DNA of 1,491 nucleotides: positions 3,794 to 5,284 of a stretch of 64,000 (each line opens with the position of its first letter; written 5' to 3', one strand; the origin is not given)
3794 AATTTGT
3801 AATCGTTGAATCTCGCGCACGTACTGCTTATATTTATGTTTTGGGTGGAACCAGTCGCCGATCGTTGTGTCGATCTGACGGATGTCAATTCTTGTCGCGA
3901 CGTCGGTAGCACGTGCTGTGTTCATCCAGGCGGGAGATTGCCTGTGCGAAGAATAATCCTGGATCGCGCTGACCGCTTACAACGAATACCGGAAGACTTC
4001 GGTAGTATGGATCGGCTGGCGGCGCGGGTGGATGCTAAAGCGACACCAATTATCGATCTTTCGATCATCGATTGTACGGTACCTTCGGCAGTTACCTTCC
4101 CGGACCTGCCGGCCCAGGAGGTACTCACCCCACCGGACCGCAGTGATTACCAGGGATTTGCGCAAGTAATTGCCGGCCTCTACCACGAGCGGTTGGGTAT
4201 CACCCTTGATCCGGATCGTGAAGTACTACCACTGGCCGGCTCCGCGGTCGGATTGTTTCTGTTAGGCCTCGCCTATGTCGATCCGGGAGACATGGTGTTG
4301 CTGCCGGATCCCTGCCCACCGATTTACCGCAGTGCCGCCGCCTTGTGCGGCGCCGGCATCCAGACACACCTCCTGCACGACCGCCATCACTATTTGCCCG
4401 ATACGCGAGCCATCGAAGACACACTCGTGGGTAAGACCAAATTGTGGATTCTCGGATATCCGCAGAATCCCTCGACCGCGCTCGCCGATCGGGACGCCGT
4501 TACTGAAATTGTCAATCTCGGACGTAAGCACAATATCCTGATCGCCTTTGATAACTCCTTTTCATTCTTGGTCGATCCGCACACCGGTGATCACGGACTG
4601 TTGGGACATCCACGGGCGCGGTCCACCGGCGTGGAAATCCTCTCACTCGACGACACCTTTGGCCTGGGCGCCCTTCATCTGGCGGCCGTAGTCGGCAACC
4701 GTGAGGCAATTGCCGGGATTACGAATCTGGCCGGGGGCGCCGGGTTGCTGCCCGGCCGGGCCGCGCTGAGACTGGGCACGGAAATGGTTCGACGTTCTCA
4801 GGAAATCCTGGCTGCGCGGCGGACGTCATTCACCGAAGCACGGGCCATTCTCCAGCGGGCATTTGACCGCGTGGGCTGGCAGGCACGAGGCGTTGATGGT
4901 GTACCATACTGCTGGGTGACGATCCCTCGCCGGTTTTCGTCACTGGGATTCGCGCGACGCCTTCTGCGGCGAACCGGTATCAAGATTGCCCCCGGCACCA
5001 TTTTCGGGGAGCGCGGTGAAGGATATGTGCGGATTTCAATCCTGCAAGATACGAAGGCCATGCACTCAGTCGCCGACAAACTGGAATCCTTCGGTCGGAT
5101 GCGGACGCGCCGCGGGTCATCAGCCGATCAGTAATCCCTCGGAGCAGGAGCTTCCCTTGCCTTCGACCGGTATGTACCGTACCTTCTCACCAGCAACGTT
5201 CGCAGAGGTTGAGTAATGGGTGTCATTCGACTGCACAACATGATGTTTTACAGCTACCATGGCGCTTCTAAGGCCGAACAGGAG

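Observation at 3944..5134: Aminotransferase-fold protein with the Schiff-base lysine replaced by aspartate, directly upstream of folB-folK.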

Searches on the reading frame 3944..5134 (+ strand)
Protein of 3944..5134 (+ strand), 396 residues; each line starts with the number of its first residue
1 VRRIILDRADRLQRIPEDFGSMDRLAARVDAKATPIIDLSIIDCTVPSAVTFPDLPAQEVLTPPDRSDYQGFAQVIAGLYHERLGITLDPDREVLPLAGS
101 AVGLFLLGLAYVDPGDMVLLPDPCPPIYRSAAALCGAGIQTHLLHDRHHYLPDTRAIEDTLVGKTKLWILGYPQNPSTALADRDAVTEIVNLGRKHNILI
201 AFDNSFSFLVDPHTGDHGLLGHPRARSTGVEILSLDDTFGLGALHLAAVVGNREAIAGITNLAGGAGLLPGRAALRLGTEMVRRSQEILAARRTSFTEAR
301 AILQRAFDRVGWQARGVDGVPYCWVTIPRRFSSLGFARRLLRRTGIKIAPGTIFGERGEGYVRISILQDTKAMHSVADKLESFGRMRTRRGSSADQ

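Call 3: search_protein_families(library=pfam, proteins=[window:3944-5134:+], max_evalue=0.01)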
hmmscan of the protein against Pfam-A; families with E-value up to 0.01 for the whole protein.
window:3944-5134:+ (396 aa): 2 families
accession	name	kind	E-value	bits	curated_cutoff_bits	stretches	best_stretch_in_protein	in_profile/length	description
PF00155.27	Aminotran_1_2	-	8.2e-23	81.6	19.7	1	71-379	46-360/361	Aminotransferase class I and II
PF01053.26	Cys_Met_Meta_PP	-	0.0025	16.9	27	1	110-207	86-177/381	Cys/Met metabolism PLP-dependent enzyme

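Call 4: search_protein_families(library=ncbifam, proteins=[window:3944-5134:+], max_evalue=0.01)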
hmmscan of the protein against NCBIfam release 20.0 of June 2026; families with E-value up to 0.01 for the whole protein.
window:3944-5134:+ (396 aa): 61 families (the best 25 are shown)
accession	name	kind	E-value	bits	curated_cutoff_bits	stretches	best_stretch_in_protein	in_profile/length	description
TIGR03540.1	DapC_direct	equivalog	9.3e-67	225.6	593.25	1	8-381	2-381/383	LL-diaminopimelate aminotransferase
NF006756.0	PRK09276.1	subfamily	4.1e-65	220.2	507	1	8-382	4-384/387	LL-diaminopimelate aminotransferase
NF005815.0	PRK07681.1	equivalog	1.7e-60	205.2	545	1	36-384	34-386/399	LL-diaminopimelate aminotransferase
NF004611.0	PRK05942.1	equivalog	4.4e-58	197.1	628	1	6-381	6-387/394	aspartate aminotransferase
NF005977.0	PRK08068.1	subfamily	1.8e-57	195.3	494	1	70-382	73-385/391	transaminase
NF005613.0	PRK07366.1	equivalog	2.4e-55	188.2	486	1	9-383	4-387/391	LL-diaminopimelate aminotransferase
NF006604.0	PRK09148.1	equivalog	5.9e-46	157.2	648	1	11-383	7-388/406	LL-diaminopimelate aminotransferase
NF041364.1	GntC_guanitoxin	equivalog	4e-40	137.8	415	1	74-383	44-356/356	guanitoxin biosynthesis PLP-dependent (S)-gamma-hydroxy-L-arginine cyclodehydratase GntC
NF006033.0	PRK08175.1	equivalog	3.7e-38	131.5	647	1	72-373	79-383/407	alanine transaminase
NF006387.0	PRK08636.1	equivalog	1.2e-33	116.7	675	1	74-383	78-397/403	LL-diaminopimelate aminotransferase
TIGR03537.1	DapC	equivalog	1.4e-33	116.3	453.6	1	70-370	39-337/350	succinyldiaminopimelate transaminase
NF004937.0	PRK06290.1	equivalog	4.3e-28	98.1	585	1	70-331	84-344/410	LL-diaminopimelate aminotransferase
NF005732.0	PRK07550.1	equivalog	3.7e-26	92.1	366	1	76-383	79-387/389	aminotransferase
TIGR03542.1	DAPAT_plant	equivalog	2.8e-24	85.8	364.7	1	79-379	84-397/402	LL-diaminopimelate aminotransferase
NF006229.0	PRK08361.1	equivalog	2.7e-23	82.6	624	1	70-375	73-379/391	aspartate aminotransferase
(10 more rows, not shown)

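Call 5: search_solved_structures(query=window:3944-5134:+, max_evalue=0.00001, show_alignments=3)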
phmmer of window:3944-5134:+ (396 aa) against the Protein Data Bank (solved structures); distinct sequences matched with E-value up to 0.00001: 52.
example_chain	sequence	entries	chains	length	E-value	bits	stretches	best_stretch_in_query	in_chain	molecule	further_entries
2dou_A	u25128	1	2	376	3.7e-37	131.2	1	19-378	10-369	probable N-succinyldiaminopimelate aminotransferase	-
6l1l_A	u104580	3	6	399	3e-36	128.2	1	69-377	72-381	Aminotransferase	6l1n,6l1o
2x5d_A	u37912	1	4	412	4.4e-33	117.8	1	25-374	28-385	PROBABLE AMINOTRANSFERASE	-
2o1b_A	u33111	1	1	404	5.1e-32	114.3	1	10-380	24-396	Aminotransferase, class I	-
3jtx_A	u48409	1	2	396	2e-18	69.5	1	83-380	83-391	aminotransferase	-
1gd9_A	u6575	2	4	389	4.3e-16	61.8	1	75-382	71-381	ASPARTATE AMINOTRANSFERASE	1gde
3asa_A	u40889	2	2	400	8e-16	60.9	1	91-381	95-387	LL-diaminopimelate aminotransferase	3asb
1dju_A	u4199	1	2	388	1.1e-15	60.5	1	75-381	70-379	AROMATIC AMINOTRANSFERASE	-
4my5_A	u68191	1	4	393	1.3e-15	60.3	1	65-383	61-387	Putative amino acid aminotransferase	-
3qgu_A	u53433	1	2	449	6.6e-15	57.9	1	36-385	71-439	LL-diaminopimelate aminotransferase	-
2z61_A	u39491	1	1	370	9e-15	57.5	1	69-372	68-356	Probable aspartate aminotransferase 2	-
1b5o_A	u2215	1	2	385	1.5e-14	56.8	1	74-385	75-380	PROTEIN (ASPARTATE AMINOTRANSFERASE)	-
1gc3_A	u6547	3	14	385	2.8e-14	55.9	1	74-385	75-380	ASPARTATE AMINOTRANSFERASE | PROTEIN (ASPARTATE AMINOTRANSFERASE)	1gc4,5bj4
1b5p_A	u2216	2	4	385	2.8e-14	55.9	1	74-385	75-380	PROTEIN (ASPARTATE AMINOTRANSFERASE) | ASPARTATE AMINOTRANSFERASE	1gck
5bj3_A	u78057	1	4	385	2.8e-14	55.9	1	74-385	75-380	PROTEIN (ASPARTATE AMINOTRANSFERASE)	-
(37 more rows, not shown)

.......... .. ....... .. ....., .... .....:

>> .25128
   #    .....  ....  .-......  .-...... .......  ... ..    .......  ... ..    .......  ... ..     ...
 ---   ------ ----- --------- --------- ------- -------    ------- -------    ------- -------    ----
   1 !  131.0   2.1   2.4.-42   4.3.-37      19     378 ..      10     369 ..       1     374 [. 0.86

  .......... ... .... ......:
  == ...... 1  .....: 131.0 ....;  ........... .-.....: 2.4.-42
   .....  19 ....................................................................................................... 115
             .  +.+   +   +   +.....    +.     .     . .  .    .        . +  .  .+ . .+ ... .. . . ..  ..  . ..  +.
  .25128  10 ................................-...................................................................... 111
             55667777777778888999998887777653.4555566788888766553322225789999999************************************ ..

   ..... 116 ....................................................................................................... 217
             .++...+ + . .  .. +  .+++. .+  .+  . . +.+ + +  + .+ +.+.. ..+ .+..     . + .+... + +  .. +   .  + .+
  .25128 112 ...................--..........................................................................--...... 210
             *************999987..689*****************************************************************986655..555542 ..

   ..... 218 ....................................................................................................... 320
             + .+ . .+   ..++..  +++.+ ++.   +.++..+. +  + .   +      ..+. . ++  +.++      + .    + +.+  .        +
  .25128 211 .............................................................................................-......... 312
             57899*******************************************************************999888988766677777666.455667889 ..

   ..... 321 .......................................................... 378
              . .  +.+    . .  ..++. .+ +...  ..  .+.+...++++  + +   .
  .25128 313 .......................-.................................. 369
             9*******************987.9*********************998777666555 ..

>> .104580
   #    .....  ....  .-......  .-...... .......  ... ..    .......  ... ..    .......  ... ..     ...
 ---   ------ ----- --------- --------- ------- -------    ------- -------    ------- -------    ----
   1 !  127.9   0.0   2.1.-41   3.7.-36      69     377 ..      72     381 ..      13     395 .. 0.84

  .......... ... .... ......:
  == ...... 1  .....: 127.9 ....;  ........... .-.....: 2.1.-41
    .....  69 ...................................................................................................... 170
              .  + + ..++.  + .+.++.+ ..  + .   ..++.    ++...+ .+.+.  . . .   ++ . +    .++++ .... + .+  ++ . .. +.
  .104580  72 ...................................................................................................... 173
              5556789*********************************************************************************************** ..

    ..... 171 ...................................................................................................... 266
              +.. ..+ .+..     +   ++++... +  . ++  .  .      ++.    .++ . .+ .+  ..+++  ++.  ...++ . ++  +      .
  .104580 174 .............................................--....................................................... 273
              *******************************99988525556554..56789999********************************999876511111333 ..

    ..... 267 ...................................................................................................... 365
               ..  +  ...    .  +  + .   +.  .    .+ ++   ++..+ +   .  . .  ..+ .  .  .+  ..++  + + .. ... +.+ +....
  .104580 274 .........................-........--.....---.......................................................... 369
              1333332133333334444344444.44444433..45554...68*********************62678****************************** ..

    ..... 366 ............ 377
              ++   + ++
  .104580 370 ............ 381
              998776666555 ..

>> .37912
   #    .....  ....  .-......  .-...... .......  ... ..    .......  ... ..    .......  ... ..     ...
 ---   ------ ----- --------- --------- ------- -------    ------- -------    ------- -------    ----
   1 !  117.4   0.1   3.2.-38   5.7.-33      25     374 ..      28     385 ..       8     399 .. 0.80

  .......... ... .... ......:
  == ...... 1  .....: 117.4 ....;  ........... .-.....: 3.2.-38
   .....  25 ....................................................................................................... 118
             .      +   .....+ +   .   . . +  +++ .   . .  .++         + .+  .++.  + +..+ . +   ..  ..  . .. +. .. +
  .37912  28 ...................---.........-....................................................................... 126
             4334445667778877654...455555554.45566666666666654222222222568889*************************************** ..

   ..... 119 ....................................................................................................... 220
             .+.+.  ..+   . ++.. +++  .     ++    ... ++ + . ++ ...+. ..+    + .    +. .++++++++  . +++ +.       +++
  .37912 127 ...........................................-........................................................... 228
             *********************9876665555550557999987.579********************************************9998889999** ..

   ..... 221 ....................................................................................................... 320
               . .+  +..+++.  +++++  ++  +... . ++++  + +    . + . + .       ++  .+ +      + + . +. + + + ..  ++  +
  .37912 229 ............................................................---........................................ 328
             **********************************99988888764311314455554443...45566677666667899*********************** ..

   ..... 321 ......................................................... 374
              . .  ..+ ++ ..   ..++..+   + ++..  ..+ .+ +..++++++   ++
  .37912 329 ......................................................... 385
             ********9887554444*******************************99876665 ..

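Call 6: find_homologous_proteins(query=window:3944-5134:+, max_evalue=0.00001)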
Query window:3944-5134:+ (396 aa): 77 proteins with E <= 0.00001 among 8000 candidates.
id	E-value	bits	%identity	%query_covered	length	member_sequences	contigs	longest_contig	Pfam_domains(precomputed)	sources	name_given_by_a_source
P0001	3.1e-262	887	100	100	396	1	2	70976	PF00155.28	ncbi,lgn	-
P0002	1.5e-182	625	69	100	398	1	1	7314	PF00155.28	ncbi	-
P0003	1.6e-154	532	61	98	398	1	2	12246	PF00155.28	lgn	-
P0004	6.6e-149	514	58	98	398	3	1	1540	PF00155.28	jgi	-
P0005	2.3e-145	502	58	98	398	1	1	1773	PF00155.28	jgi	jgi:LL-diaminopimelate aminotransferase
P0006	1.5e-144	500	56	100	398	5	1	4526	PF00155.28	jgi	-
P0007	4.9e-142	491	55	98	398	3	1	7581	PF00155.28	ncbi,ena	-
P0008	9.9e-139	480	54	98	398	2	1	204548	PF00155.28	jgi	jgi:LL-diaminopimelate aminotransferase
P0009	3.0e-134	466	53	100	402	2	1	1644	PF00155.28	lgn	-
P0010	1.0e-132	461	53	100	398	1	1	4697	PF00155.28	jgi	-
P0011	5.5e-132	458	54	96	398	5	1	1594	PF00155.28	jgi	-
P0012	7.5e-131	455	53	98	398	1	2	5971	PF00155.28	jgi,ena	-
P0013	4.3e-127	442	51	97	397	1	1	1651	PF00155.28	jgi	jgi:LL-diaminopimelate aminotransferase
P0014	8.9e-94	332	54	70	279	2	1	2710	PF00155.28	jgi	-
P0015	1.5e-82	296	40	98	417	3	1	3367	PF00155.28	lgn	-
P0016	3.9e-79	284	38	98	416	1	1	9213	PF00155.28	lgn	-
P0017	1.8e-78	282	39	98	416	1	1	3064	PF00155.28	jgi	-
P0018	1.0e-77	280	38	97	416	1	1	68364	PF00155.28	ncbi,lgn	-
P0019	2.7e-77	278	38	98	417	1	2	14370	PF00155.28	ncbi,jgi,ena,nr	ncbi:MAG TPA: aminotransferase class I/II-fold pyridoxal phosphate-dependent enzyme [Acidobacteriota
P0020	2.2e-76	275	39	98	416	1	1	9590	PF00155.28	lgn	-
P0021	4.8e-75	271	36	98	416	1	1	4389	PF00155.28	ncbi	-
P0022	1.5e-72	263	36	98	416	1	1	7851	PF00155.28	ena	-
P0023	6.2e-72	261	36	98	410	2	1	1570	PF00155.28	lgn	-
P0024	7.1e-72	260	38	99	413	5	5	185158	PF00155.28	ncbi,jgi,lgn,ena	ncbi:MAG TPA: aminotransferase class I/II-fold pyridoxal phosphate-dependent enzyme [candidate divis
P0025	3.9e-71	258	36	96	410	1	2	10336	PF00155.28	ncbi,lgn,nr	ncbi:MAG: aminotransferase class I/II-fold pyridoxal phosphate-dependent enzyme [candidate division 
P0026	6.2e-71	257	37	96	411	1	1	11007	PF00155.28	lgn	-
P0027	7.9e-70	254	37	98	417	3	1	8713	PF00155.28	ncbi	ncbi:MAG: aminotransferase class I/II-fold pyridoxal phosphate-dependent enzyme [Candidatus Zixiibac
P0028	9.4e-69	250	35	98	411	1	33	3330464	PF00155.28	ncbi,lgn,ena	-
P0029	1.1e-68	250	34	98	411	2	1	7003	PF00155.28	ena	-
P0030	2.8e-68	249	34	98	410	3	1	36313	PF00155.28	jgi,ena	-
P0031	4.7e-67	245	34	98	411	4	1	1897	PF00155.28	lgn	-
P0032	7.0e-67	244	34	98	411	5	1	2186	PF00155.28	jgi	jgi:aspartate/methionine/tyrosine aminotransferase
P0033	4.3e-66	241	36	96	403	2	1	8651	PF00155.28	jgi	-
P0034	7.0e-66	241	36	83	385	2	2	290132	PF00155.28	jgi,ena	jgi:aspartate/methionine/tyrosine aminotransferase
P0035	1.8e-64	236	33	98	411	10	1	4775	PF00155.28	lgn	-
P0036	4.1e-64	235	37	98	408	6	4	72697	PF00155.28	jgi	jgi:LL-diaminopimelate aminotransferase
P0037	2.3e-63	232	34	98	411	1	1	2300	PF00155.28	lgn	-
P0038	1.7e-62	230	34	97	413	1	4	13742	PF00155.28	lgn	-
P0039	3.2e-50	189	34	72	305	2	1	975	PF00155.28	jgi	jgi:aspartate/methionine/tyrosine aminotransferase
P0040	2.3e-46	176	30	94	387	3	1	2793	PF00155.28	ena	-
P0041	9.6e-45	171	31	95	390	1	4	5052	PF00155.28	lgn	-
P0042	7.5e-41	158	31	81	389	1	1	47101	PF00155.28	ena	-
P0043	6.1e-38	149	30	95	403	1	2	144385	PF00155.28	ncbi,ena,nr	ncbi:MAG: aminotransferase class I/II-fold pyridoxal phosphate-dependent enzyme [Thermaerobacter sp.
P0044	1.4e-37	148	29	95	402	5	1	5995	PF00155.28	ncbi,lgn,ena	-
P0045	4.8e-37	146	30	88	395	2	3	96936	PF00155.28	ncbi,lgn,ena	-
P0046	5.7e-37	145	29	96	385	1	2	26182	PF00155.28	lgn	-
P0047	3.1e-35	140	31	84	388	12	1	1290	PF00155.28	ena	-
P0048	9.6e-34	135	28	78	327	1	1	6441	PF00155.28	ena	-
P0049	9.7e-33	132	27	95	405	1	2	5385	PF00155.28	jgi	jgi:alanine-synthesizing transaminase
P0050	1.2e-32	131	30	91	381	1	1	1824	PF00155.28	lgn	-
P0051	2.1e-32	130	27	95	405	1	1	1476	PF00155.28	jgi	jgi:alanine-synthesizing transaminase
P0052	1.3e-29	121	26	94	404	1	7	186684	PF00155.28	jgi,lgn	jgi:alanine-synthesizing transaminase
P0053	2.3e-29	120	28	93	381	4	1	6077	PF00155.28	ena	-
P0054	2.0e-28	117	28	75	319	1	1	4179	PF00155.28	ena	-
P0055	2.0e-28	117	28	91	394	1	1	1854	PF00155.28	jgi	jgi:LL-diaminopimelate aminotransferase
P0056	5.5e-26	109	29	69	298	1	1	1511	PF00155.28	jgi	jgi:alanine-synthesizing transaminase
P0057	6.6e-26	109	26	87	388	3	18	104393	PF00155.28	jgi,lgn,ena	jgi:aspartate/methionine/tyrosine aminotransferase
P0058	1.4e-20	92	27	78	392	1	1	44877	PF00155.28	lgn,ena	-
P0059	1.5e-20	91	27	74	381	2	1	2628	PF00155.28,PF01041.24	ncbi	-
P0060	2.0e-17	81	27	78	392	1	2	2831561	PF00155.28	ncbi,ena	-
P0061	8.9e-16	76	25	76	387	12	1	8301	PF00155.28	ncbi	-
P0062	1.9e-14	71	25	76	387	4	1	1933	PF00155.28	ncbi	-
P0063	5.6e-14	70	25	76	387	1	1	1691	PF00155.28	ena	-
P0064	1.7e-13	68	24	78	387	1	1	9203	PF00155.28,PF01041.24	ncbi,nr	ncbi:MAG: pyridoxal phosphate-dependent aminotransferase [Chloroflexi bacterium]|nr:pyridoxal phosph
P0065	1.7e-13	68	25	76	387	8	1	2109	PF00155.28,PF01041.24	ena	-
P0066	1.7e-13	68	24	78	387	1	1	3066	PF00155.28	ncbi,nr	ncbi:MAG: pyridoxal phosphate-dependent aminotransferase [Chloroflexi bacterium]|nr:pyridoxal phosph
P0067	3.0e-13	67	26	77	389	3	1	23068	PF00155.28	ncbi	-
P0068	1.2e-12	65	24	76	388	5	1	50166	PF00155.28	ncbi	ncbi:MAG: pyridoxal phosphate-dependent aminotransferase [Geminicoccaceae bacterium]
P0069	1.8e-10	58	23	72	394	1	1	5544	PF00155.28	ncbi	ncbi:MAG: pyridoxal phosphate-dependent aminotransferase [Candidatus Dormibacteria bacterium]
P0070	2.3e-10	58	24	78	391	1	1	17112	PF00155.28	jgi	jgi:aspartate/methionine/tyrosine aminotransferase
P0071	2.4e-10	58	22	79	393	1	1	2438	PF00155.28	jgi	-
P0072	2.4e-9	55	24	78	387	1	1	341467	PF00155.28,PF01053.27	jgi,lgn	-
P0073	3.5e-9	54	23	77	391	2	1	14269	PF00155.28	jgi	jgi:aspartate/methionine/tyrosine aminotransferase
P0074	8.4e-9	53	25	73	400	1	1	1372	PF00155.28,PF01053.27,PF01041.24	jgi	jgi:aspartate aminotransferase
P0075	1.7e-8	52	22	68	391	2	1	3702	PF00155.28,PF00266.26,PF01212.28,PF01053.27,PF01041.24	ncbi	-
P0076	2.8e-7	48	21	79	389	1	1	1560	PF00155.28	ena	-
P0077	4.3e-7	47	26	78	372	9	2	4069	PF00155.28,PF00266.26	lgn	-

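Call 9: find_encoding_contigs(protein=P0001, flank=10000, max_places=3)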
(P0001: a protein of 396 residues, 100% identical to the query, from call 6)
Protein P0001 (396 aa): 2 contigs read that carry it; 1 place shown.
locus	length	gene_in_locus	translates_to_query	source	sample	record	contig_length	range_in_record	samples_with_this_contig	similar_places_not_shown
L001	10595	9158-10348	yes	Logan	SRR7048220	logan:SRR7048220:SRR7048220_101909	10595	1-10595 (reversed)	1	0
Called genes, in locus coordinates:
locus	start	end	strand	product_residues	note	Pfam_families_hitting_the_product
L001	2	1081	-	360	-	?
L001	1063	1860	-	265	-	PF02358:Trehalose_PPase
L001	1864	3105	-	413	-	PF21269:TreT_GT1, PF00534:Glycos_transf_1, PF13692:Glyco_trans_1_4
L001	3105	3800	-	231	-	PF19027:DUF5752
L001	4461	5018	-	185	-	PF22570:LiaF-TM (weak), PF09922:LiaF-like_C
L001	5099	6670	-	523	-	-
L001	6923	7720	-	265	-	PF01135:PCMT, PF01209:Ubie_methyltran, PF06325:PrmA, PF13489:Methyltransf_23, PF13649:Methyltransf_25, PF13847:Methyltransf_31, PF08241:Methyltransf_11, PF08242:Methyltransf_12, +4 more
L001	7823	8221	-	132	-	-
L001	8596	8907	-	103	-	-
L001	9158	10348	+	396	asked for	PF00155:Aminotran_1_2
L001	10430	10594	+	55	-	?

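Call 10: find_encoding_contigs(protein=P0008, flank=8000, max_places=2)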
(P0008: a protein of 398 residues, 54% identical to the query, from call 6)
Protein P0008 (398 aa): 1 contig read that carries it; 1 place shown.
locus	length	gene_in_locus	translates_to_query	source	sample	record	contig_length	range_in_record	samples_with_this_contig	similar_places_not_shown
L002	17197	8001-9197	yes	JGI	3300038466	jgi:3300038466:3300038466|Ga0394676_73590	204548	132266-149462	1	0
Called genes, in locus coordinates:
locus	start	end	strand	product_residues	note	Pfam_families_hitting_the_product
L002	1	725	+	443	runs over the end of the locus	-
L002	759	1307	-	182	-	PF18917:LiaI-LiaF-like_TM1 (weak), PF22570:LiaF-TM (weak), PF09922:LiaF-like_C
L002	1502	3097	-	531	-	-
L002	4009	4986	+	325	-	PF00930:DPPIV_N (faint), PF26549:Tricorn_N (faint), PF26550:Tricorn_2nd (faint), PF07676:PD40 (faint)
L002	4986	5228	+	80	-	-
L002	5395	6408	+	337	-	PF07676:PD40 (faint), PF26550:Tricorn_2nd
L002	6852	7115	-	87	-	-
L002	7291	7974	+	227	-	PF00596:Aldolase_II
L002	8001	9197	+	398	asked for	PF00155:Aminotran_1_2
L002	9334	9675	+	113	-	PF02152:FolB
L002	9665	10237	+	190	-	PF01288:HPPK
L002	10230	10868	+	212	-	PF01712:dNK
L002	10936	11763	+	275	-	PF02548:Pantoate_transf, PF13714:PEP_mutase (weak)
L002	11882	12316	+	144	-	PF00571:CBS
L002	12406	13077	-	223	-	-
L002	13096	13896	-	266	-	PF02535:Zip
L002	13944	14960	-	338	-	PF02322:Cyt_bd_oxida_II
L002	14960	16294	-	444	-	PF01654:Cyt_bd_oxida_I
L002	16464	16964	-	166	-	PF00210:Ferritin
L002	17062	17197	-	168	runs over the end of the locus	PF02915:Rubrerythrin (weak)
